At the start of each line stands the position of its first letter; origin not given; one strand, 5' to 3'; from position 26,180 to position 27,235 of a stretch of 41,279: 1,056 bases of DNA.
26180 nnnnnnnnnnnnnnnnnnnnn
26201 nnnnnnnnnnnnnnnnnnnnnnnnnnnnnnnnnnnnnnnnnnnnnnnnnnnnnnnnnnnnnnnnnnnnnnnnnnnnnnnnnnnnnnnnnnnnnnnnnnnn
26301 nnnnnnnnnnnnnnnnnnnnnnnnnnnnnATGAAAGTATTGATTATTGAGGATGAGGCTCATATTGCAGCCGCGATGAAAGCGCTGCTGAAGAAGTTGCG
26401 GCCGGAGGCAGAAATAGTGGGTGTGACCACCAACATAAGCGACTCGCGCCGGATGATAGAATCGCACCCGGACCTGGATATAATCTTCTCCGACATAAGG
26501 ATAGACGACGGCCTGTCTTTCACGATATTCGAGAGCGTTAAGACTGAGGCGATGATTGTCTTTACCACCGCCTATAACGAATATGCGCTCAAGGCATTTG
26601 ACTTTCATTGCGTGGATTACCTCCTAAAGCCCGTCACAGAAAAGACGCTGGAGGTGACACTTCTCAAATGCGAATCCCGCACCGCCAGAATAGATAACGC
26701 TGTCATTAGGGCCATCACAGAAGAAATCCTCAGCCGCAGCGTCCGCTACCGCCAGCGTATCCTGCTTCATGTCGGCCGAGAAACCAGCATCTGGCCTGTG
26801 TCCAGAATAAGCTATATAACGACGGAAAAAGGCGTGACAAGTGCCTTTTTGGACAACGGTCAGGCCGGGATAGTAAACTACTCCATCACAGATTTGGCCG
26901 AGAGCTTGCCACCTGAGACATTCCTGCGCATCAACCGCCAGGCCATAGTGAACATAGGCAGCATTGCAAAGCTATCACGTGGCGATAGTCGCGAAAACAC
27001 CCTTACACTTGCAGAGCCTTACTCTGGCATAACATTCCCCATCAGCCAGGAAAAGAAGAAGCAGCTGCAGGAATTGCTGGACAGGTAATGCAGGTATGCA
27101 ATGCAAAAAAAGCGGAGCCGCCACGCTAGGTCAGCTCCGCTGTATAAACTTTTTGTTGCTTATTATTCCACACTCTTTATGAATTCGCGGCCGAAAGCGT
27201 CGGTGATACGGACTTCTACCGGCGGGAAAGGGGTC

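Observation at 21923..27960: Candidate self-contained LytTR regulon: identical 12-bp direct repeats with a 21-bp period at four promoters around a LytS/LytTR pair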

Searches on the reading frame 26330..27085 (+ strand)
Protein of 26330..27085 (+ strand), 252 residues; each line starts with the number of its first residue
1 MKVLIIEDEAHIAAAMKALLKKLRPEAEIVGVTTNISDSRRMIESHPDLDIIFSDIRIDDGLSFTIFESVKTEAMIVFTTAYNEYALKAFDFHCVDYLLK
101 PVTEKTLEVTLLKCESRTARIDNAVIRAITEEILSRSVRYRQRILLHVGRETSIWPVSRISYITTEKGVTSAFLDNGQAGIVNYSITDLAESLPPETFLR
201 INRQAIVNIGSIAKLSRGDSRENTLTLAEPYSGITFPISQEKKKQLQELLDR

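Call 9: search_protein_families(library=pfam, proteins=[window:26330-27085:+], max_evalue=0.01)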
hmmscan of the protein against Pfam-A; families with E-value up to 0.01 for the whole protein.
window:26330-27085:+ (252 aa): 2 families
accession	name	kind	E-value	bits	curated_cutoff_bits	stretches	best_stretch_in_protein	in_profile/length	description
PF04397.21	LytTR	-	1.3e-15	57.8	22.6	1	155-250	6-97/98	LytTr DNA-binding domain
PF00072.30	Response_reg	-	2.8e-11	44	30.2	1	3-108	1-107/111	Response regulator receiver domain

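Call 15: find_homologous_proteins(query=window:26330-27085:+)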
Query window:26330-27085:+ (252 aa): 7236 proteins with E <= 0.001 among 8000 candidates; the best 120 are listed.
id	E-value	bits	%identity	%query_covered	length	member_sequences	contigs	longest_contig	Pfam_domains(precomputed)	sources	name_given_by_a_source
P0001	3.1e-151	519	96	100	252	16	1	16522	PF04397.22,PF00072.31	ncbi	-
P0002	1.8e-84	301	56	100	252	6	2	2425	PF04397.22,PF00072.31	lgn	-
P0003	4.3e-79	283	55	97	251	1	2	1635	PF04397.22,PF00072.31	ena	-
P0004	4.8e-79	283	56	97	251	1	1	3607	PF04397.22,PF00072.31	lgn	-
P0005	1.0e-78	282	56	99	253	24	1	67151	PF04397.22,PF00072.31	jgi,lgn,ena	-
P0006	1.8e-78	281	56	99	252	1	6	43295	PF04397.22,PF00072.31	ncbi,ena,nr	ncbi:MAG: response regulator transcription factor [Bacteroidales bacterium]|nr:response regulator tr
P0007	5.8e-78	280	53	99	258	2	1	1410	PF04397.22,PF00072.31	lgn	-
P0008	5.9e-78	279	54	96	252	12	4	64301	PF04397.22,PF00072.31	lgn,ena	-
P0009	7.7e-78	279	52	100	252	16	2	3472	PF04397.22,PF00072.31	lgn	-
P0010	1.3e-77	278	54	99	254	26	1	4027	PF04397.22,PF00072.31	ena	-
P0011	1.3e-76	275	54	99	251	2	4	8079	PF04397.22,PF00072.31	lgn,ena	-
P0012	6.2e-76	273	54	99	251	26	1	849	PF04397.22,PF00072.31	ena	-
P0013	2.0e-75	271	55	97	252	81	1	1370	PF04397.22,PF00072.31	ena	-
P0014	8.0e-75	269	54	99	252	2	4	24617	PF04397.22,PF00072.31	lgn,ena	-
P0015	8.4e-75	269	52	99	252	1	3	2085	PF04397.22,PF00072.31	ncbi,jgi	jgi:DNA-binding LytR/AlgR family response regulator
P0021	3.9e-74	267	51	99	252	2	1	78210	PF04397.22,PF00072.31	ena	-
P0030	1.8e-73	265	52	100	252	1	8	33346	PF04397.22,PF00072.31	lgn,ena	-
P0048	1.5e-68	249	50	99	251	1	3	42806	PF04397.22,PF00072.31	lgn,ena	-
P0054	1.4e-65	239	48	99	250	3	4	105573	PF04397.22,PF00072.31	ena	-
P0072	5.6e-56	208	43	99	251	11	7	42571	PF04397.22,PF00072.31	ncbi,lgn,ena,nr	ncbi:MAG: response regulator transcription factor [Bacteroidales bacterium]|nr:response regulator tr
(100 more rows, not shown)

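Call 25: find_encoding_contigs(protein=P0001, flank=10000, max_places=3)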
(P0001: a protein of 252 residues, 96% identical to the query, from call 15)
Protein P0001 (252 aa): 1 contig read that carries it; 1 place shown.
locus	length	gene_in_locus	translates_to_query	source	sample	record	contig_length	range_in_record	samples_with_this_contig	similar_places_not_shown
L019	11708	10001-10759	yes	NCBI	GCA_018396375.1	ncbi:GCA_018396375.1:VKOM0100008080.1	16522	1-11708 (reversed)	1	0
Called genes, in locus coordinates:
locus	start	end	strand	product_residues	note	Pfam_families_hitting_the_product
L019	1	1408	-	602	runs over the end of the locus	PF03717:PBP_dimer, PF00905:Transpeptidase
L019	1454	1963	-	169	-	-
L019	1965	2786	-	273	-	PF04085:MreC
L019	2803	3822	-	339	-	PF00022:Actin (weak), PF06723:MreB_Mbl, PF00012:HSP70, PF14450:FtsA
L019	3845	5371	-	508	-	PF02142:MGS, PF01808:AICARFT_IMPCHas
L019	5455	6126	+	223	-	PF00483:NTP_transferase (weak), PF01128:IspD, PF12804:NTP_transf_3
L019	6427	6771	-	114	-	PF01934:HepT-like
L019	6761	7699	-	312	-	PF20217:DUF6577, PF01909:NTP_transf_2, PF18765:Polbeta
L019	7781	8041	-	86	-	-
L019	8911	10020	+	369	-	PF06580:His_kinase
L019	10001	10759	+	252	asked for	PF00072:Response_reg, PF04397:LytTR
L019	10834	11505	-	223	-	-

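Call 26: find_encoding_contigs(protein=P0005, flank=8000, max_places=2)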
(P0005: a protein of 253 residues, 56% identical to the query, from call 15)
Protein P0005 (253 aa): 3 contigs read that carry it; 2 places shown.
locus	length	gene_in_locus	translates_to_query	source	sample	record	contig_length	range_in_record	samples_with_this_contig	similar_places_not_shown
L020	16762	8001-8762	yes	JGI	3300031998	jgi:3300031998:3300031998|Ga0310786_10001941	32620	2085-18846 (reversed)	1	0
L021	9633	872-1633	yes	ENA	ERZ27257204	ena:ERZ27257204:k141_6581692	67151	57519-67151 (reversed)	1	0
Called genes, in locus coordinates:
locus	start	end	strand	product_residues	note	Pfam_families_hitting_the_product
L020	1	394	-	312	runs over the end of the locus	PF04607:RelA_SpoT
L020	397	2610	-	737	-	PF22723:NA-iREase2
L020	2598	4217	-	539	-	PF04326:SLFN_AlbA_2, PF13749:HATPase_c_4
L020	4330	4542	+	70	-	-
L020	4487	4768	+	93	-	-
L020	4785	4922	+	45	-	-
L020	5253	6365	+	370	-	PF13734:Inhibitor_I69 (weak), PF01640:Peptidase_C10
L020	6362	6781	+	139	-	-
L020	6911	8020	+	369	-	PF06580:His_kinase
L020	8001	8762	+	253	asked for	PF00072:Response_reg, PF04397:LytTR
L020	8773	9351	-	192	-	-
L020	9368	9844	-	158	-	-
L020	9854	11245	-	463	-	-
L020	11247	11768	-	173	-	-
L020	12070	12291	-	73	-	-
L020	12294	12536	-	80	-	-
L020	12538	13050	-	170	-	PF00578:AhpC-TSA, PF08534:Redoxin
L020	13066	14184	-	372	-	PF01464:SLT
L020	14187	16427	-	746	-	PF14293:YWFCY, PF02534:T4SS-DNA_transf, PF10412:TrwB_AAD_bind, PF12696:TraG-D_C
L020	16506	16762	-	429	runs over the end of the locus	PF03432:Relaxase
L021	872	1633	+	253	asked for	PF00072:Response_reg, PF04397:LytTR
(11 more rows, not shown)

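Call 27: find_encoding_contigs(protein=P0006, flank=8000, max_places=2)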
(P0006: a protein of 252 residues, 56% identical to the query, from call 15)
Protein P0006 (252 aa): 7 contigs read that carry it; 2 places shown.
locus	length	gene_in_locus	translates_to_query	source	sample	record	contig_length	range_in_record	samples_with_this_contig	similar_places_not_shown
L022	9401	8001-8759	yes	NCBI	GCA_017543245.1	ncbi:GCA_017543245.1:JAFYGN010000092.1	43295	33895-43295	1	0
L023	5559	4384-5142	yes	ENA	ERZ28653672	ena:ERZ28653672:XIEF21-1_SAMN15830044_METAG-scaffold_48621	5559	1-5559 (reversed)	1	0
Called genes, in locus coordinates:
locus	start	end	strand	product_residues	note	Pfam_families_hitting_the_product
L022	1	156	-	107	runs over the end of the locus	PF01192:RNA_pol_Rpb6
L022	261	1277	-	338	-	PF13525:YfiO, PF13174:TPR_6 (faint), PF13432:TPR_16 (faint)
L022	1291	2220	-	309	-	PF07992:Pyr_redox_2, PF13738:Pyr_redox_3, PF00070:Pyr_redox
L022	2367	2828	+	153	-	PF01475:FUR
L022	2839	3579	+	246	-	PF17415:NigD_C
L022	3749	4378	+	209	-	PF14681:UPRTase, PF00156:Pribosyltran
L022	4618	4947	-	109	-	-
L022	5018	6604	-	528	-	-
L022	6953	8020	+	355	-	PF06580:His_kinase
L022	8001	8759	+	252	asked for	PF00072:Response_reg, PF04397:LytTR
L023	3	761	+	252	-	?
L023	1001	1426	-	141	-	-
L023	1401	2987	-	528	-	-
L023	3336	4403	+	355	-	PF06580:His_kinase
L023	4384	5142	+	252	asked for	PF00072:Response_reg, PF04397:LytTR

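Call 52: find_encoding_contigs(protein=P0008, flank=10000, max_places=1)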
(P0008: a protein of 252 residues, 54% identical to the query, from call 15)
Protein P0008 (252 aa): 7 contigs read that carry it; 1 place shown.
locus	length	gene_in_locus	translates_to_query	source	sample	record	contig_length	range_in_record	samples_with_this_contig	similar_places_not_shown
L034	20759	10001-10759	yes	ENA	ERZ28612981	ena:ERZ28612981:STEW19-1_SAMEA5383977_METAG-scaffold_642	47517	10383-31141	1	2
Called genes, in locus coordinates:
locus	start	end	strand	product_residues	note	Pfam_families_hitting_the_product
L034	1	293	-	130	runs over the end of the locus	PF04002:RadC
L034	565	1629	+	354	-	PF08867:FRG (weak)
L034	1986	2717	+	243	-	-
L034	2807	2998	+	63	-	-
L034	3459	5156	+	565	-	-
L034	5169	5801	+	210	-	-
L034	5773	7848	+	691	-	PF07715:Plug (weak)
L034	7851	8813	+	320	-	PF14054:DUF4249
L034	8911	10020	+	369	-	PF06580:His_kinase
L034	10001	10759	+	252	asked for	PF00072:Response_reg, PF04397:LytTR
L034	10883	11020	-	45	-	-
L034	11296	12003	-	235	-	-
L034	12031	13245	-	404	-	PF18976:DUF5712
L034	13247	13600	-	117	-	-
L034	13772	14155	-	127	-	-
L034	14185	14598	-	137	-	-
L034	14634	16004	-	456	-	PF00772:DnaB, PF03796:DnaB_C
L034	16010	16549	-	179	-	-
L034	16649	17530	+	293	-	-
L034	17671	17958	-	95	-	-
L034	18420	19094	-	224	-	-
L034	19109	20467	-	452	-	PF13102:Phage_int_SAM_5 (weak), PF00589:Phage_integrase (weak)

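Call 53: find_encoding_contigs(protein=P0021, flank=10000, max_places=1)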
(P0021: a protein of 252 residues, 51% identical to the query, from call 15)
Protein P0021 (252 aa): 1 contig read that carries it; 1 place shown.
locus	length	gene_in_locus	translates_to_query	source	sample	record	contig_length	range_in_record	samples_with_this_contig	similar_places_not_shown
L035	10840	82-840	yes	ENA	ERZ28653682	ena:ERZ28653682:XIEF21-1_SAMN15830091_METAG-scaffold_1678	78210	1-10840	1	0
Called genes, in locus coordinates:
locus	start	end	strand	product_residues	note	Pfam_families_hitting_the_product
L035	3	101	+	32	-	?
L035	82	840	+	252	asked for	PF00072:Response_reg, PF04397:LytTR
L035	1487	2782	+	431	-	PF09587:PGA_cap, PF00877:NLPC_P60, PF05257:CHAP (weak)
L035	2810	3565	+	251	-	PF00899:ThiF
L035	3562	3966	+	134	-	PF04313:HSDR_N (weak), PF13588:HSDR_N_2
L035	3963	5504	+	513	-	PF01743:PolyA_pol, PF12627:PolyA_pol_RNAbd, PF01966:HD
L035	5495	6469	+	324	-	PF02899:Phage_int_SAM_1 (faint), PF00589:Phage_integrase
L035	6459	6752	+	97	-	PF02482:Ribosomal_S30AE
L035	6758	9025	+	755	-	PF00933:Glyco_hydro_3, PF01915:Glyco_hydro_3_C, PF14310:Fn3-like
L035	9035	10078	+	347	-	PF06144:DNA_pol3_delta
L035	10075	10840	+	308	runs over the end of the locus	PF00005:ABC_tran, PF13304:AAA_21, PF13732:DrrA1-3_C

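Call 54: find_encoding_contigs(protein=P0030, flank=10000, max_places=1)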
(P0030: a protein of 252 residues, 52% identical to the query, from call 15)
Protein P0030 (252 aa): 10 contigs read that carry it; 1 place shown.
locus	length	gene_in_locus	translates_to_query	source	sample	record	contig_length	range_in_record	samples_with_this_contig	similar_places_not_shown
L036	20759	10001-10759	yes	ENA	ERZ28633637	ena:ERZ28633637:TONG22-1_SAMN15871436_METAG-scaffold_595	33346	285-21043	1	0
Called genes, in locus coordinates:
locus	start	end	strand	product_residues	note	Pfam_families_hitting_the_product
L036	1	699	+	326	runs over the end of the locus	?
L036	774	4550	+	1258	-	PF02811:PHP, PF07733:DNA_pol3_alpha, PF17657:DNA_pol3_finger, PF14579:HHH_6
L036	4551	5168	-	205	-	-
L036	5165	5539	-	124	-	-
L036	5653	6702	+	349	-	PF04055:Radical_SAM, PF13186:SPASM (weak)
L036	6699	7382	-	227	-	PF04474:DUF554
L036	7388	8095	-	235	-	PF04397:LytTR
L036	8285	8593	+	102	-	-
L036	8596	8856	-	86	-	-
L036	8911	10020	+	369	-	PF06580:His_kinase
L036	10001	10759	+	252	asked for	PF00072:Response_reg, PF04397:LytTR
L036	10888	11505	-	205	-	-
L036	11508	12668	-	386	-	-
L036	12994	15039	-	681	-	PF02837:Glyco_hydro_2_N (weak), PF00703:Glyco_hydro_2, PF02836:Glyco_hydro_2_C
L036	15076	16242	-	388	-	PF00756:Esterase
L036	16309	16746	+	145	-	PF11396:PepSY_like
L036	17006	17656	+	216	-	-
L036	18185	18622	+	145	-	-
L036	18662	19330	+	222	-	PF13505:OMP_b-brl (weak)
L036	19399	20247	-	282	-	PF00294:PfkB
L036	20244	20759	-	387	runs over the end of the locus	PF07690:MFS_1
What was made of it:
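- L036 also encodes a separate LytTR-only protein nearby (call 54).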

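Call 71: find_encoding_contigs(protein=P0054, flank=10000, max_places=1)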
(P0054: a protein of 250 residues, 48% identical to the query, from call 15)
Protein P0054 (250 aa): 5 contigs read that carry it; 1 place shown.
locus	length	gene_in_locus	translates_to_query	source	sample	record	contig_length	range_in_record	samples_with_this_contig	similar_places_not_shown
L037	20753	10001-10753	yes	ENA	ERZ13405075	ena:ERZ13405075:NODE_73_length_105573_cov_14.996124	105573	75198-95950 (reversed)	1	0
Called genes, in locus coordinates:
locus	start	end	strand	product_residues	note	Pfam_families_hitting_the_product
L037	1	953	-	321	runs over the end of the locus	PF00753:Lactamase_B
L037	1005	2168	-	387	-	PF01757:Acyl_transf_3 (faint), PF07786:HGSNAT_cat, PF04235:DUF418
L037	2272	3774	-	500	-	PF06826:Asp-Al_Ex, PF02080:TrkA_C, PF06826:Asp-Al_Ex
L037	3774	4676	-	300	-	PF00126:HTH_1, PF03466:LysR_substrate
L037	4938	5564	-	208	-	-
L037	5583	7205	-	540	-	-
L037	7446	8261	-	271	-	PF01609:DDE_Tnp_1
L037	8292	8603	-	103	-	PF14294:DUF4372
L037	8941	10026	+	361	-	PF06580:His_kinase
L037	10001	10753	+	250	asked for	PF00072:Response_reg, PF04397:LytTR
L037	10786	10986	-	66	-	-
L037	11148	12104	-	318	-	PF14054:DUF4249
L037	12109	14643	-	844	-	PF13620:CarboxypepD_reg, PF13715:CarbopepD_reg_2, PF07715:Plug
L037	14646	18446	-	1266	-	PF02811:PHP, PF07733:DNA_pol3_alpha, PF17657:DNA_pol3_finger, PF14579:HHH_6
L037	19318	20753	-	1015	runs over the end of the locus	PF21760:SecD_1st, PF22599:SecDF_P1_head, PF02355:SecD_SecF_C, PF07549:Sec_GG, PF02355:SecD_SecF_C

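Call 72: find_encoding_contigs(protein=P0072, flank=10000, max_places=1)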
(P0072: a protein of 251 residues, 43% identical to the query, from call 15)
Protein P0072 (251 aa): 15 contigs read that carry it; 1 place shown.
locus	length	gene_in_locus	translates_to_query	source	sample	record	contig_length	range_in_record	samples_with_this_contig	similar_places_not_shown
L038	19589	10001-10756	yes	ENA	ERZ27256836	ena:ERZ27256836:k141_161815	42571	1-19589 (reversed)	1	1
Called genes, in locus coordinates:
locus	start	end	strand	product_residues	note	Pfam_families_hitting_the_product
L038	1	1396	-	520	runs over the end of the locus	PF07690:MFS_1, PF00854:PTR2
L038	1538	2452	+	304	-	PF03279:Lip_A_acyltrans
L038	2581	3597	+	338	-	PF16115:DUF4831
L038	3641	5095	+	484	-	PF01546:Peptidase_M20, PF07687:M20_dimer (weak)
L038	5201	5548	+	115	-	PF01250:Ribosomal_S6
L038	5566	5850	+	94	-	PF01084:Ribosomal_S18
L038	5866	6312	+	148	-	PF01281:Ribosomal_L9_N, PF03948:Ribosomal_L9_C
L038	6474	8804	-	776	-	-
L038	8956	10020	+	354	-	PF06580:His_kinase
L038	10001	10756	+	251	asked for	PF00072:Response_reg, PF04397:LytTR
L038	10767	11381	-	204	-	PF02525:Flavodoxin_2, PF03358:FMN_red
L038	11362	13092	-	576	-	PF00501:AMP-binding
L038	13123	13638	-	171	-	PF01553:Acyltransferase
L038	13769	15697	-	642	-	PF02518:HATPase_c, PF00204:DNA_gyraseB, PF01751:Toprim, PF00986:DNA_gyraseB_C (weak)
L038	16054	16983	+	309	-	-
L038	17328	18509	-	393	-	PF07610:DUF1573, PF22544:HYDIN_VesB_CFA65-like_Ig (weak), PF07610:DUF1573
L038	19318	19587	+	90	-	?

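Call 76: search_protein_families(library=pfam, proteins=[L020:9854-11242:-, L036:11508-12665:-, L034:3459-5153:+, L022:5018-6601:-, L037:5583-7202:-, L038:6474-8801:-, L020:6362-6778:+, L036:10888-11502:-], max_evalue=0.01)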
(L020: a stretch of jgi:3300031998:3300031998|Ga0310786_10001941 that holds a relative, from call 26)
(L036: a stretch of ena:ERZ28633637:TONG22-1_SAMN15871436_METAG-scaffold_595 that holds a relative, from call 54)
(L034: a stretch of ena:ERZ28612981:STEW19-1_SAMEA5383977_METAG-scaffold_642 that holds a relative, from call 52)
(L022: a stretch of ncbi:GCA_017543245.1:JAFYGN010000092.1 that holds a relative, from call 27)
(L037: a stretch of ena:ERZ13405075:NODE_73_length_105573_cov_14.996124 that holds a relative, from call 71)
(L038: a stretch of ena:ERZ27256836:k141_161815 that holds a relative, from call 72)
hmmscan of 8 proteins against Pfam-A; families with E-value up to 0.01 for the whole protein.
L020:9854-11242:- (462 aa): 0 families

L036:11508-12665:- (385 aa): 0 families

L034:3459-5153:+ (565 aa): 0 families

L022:5018-6601:- (527 aa): 1 family
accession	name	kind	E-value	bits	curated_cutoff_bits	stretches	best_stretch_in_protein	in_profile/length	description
PF07886.16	BA14K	-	0.0034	17.8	26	0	216-234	8-26/30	BA14K-like protein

L037:5583-7202:- (539 aa): 0 families

L038:6474-8801:- (775 aa): 1 family
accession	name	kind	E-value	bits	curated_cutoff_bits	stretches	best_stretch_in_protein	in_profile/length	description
PF07715.20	Plug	-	0.00012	23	23.9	1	39-110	12-92/107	TonB-dependent Receptor Plug Domain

L020:6362-6778:+ (139 aa): 0 families

L036:10888-11502:- (204 aa): 0 families

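Call 87: find_encoding_contigs(protein=P0048, flank=10000, max_places=2)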
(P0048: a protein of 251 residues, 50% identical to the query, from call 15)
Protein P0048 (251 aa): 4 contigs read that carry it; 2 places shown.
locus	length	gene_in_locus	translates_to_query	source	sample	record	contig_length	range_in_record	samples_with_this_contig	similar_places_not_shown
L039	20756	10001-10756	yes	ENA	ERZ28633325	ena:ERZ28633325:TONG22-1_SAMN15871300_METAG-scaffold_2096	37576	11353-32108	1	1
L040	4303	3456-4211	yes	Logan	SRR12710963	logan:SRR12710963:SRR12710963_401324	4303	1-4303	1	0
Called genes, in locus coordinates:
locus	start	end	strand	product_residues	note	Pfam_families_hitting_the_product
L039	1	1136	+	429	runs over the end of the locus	PF01523:PmbA_TldD_1st, PF19290:PmbA_TldD_2nd, PF19289:PmbA_TldD_3rd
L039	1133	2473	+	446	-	PF01523:PmbA_TldD_1st (weak), PF19290:PmbA_TldD_2nd (weak), PF19289:PmbA_TldD_3rd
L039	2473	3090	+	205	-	PF00254:FKBP_C (weak)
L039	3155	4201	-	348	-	PF14054:DUF4249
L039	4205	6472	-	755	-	PF13620:CarboxypepD_reg (weak), PF13715:CarbopepD_reg_2, PF07715:Plug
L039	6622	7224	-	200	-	-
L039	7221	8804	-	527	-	-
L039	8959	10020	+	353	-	PF06580:His_kinase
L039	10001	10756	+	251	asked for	PF00072:Response_reg, PF04397:LytTR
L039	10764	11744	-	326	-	PF13593:SBF_like, PF01758:SBF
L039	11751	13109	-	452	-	PF00107:ADH_zinc_N (faint), PF01262:AlaDh_PNT_C (faint), PF02254:TrkA_N, PF02558:ApbA (faint), PF03435:Sacchrp_dh_NADP (faint), PF02080:TrkA_C, PF02254:TrkA_N, PF02080:TrkA_C, +1 more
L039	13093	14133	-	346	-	PF00535:Glycos_transf_2, PF13641:Glyco_tranf_2_3, PF13632:Glyco_trans_2_3 (faint)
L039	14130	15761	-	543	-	PF09992:NAGPA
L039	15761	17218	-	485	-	PF02638:GHL10, PF14871:GHL6 (weak)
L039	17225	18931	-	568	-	-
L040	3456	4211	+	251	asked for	PF00072:Response_reg, PF04397:LytTR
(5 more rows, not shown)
